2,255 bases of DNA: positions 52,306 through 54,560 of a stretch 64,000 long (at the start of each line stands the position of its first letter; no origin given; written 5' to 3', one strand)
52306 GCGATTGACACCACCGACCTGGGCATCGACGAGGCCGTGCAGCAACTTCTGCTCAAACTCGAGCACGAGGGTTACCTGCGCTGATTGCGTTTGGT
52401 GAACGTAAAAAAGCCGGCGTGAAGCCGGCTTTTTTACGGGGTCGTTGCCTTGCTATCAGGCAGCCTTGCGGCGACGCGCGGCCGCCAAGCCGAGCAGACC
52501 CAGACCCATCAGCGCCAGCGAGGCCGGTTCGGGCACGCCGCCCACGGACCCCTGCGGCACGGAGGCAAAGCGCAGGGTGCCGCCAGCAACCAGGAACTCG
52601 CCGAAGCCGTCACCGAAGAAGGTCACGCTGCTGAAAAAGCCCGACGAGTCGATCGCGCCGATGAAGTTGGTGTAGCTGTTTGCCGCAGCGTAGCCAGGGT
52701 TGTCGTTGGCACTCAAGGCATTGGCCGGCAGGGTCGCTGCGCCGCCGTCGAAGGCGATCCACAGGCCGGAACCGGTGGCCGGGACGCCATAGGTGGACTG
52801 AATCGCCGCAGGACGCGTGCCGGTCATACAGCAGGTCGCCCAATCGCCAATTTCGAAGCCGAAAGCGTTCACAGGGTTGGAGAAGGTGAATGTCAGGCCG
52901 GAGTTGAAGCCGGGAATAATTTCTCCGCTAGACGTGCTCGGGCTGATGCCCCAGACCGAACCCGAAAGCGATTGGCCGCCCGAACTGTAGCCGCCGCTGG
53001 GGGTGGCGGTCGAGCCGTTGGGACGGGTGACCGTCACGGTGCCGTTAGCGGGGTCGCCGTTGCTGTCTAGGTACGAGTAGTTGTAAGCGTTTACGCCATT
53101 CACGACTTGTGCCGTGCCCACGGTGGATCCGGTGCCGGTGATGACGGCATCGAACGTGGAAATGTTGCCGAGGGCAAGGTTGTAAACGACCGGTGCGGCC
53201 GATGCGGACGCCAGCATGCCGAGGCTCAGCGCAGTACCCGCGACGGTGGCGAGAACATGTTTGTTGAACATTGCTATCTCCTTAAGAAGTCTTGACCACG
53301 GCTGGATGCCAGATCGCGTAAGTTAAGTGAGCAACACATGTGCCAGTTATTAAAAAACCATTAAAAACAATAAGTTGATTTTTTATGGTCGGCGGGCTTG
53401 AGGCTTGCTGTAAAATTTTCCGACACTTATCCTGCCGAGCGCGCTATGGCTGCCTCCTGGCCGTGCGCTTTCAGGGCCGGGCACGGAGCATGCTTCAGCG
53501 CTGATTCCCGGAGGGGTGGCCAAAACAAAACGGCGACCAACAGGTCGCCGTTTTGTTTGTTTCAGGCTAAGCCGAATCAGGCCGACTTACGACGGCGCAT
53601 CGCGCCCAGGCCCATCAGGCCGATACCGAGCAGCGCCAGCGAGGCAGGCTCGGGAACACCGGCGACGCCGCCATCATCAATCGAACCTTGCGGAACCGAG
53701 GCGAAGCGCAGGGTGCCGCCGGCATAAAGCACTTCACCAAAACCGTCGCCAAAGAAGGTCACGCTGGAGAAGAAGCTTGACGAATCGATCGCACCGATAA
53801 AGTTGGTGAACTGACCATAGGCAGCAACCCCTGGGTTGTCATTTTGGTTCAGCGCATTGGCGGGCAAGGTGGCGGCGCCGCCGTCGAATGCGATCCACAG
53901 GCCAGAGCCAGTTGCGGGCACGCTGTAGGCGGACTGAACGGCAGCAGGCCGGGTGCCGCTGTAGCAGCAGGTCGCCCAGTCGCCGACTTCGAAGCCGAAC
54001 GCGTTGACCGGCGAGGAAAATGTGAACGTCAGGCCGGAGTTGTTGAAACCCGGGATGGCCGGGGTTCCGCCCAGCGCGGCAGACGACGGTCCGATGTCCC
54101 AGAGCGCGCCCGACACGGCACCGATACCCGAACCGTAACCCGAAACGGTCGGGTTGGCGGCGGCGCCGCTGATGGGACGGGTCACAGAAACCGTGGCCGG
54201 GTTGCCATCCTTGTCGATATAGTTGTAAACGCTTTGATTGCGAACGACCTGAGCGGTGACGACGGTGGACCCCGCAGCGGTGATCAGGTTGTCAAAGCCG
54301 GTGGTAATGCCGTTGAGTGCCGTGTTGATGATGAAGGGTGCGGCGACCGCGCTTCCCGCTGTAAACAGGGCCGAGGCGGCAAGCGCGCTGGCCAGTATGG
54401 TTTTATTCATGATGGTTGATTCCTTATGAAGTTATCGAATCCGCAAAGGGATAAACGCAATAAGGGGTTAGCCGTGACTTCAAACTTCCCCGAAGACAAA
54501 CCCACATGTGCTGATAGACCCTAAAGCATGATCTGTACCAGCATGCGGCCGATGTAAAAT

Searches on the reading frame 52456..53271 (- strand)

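Call 86: search_protein_families(library=ncbifam, proteins=[window:52456-53271:-], max_evalue=0.01)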
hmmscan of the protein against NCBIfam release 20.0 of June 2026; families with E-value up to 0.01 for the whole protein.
window:52456-53271:- (271 aa): 11 families
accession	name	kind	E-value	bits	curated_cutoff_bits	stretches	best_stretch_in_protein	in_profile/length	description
NF041538.1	PEP_EDSA_1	subfamily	1e-08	35.2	100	1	206-269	253-307/307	EDSAP-1 family PEP-CTERM protein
NF038125.1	PEP_CTERM_THxN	subfamily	3.8e-08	33.2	85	1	242-269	221-246/246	THxN family PEP-CTERM protein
NF041927.1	Xrt_dep_XDP1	equivalog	2.4e-07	31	125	1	240-269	214-242/242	exosortase-dependent surface protein XDP1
NF038129.1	PEP_NF038129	equivalog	3.6e-06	27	65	1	231-269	156-194/194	NF038129 family PEP-CTERM protein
TIGR02595.1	PEP_CTERM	domain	4.5e-06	27.1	16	1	246-269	1-23/24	PEP-CTERM sorting domain-containing protein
NF033554.9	floc_PepA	equivalog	4.4e-05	23.4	80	1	8-269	4-260/261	flocculation-associated PEP-CTERM protein PepA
NF038118.1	PEP_CTERM_CCXG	equivalog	7.5e-05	22.5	90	1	227-269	157-199/199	CCXG family PEP-CTERM protein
NF038120.1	PEP_CTERM_QFxxD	subfamily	8.1e-05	22.6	80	1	243-268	190-215/215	NF038120 family PEP-CTERM protein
TIGR03370.1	VPLPA-CTERM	domain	0.00024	21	25.35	1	246-269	1-24/25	VPLPA-CTERM sorting domain-containing protein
NF038124.1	PEP_CTERM_TLD_A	exception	0.00033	20.3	100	1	240-268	205-235/235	PEP_CTERM-anchored TLD domain-containing protein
NF033947.0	PEP-cistern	hypoth_equivalog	0.0014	18.4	60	1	238-268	165-195/195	cistern family PEP-CTERM protein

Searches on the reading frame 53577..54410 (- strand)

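Call 86: search_protein_families(library=ncbifam, proteins=[window:53577-54410:-], max_evalue=0.01)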
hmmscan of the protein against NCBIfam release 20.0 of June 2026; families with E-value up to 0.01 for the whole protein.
window:53577-54410:- (277 aa): 12 families
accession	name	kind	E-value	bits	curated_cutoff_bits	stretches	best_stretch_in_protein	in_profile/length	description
NF038125.1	PEP_CTERM_THxN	subfamily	2.5e-09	37.1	85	1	249-275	222-246/246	THxN family PEP-CTERM protein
NF041538.1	PEP_EDSA_1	subfamily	5.2e-08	32.9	100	1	249-275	282-307/307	EDSAP-1 family PEP-CTERM protein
NF038120.1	PEP_CTERM_QFxxD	subfamily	1.8e-07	31.3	80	1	180-274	125-215/215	NF038120 family PEP-CTERM protein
NF033554.9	floc_PepA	equivalog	2.7e-07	30.7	80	1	5-276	2-261/261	flocculation-associated PEP-CTERM protein PepA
TIGR02595.1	PEP_CTERM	domain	2.3e-06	28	16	1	252-275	1-24/24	PEP-CTERM sorting domain-containing protein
NF041927.1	Xrt_dep_XDP1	equivalog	7.4e-06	26.1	125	1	250-275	217-242/242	exosortase-dependent surface protein XDP1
TIGR03370.1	VPLPA-CTERM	domain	1e-05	25.4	25.35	1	252-275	1-24/25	VPLPA-CTERM sorting domain-containing protein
NF038129.1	PEP_NF038129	equivalog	3.6e-05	23.7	65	1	246-275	167-194/194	NF038129 family PEP-CTERM protein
NF038118.1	PEP_CTERM_CCXG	equivalog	4e-05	23.4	90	1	243-275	167-199/199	CCXG family PEP-CTERM protein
NF038124.1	PEP_CTERM_TLD_A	exception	0.00019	21.1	100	1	248-275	207-234/235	PEP_CTERM-anchored TLD domain-containing protein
NF033947.0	PEP-cistern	hypoth_equivalog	0.0014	18.4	60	1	244-274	165-195/195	cistern family PEP-CTERM protein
NF038126.1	PEP_CTERM_FxDxF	subfamily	0.0072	16.6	50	1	249-275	139-165/165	FxDxF family PEP-CTERM protein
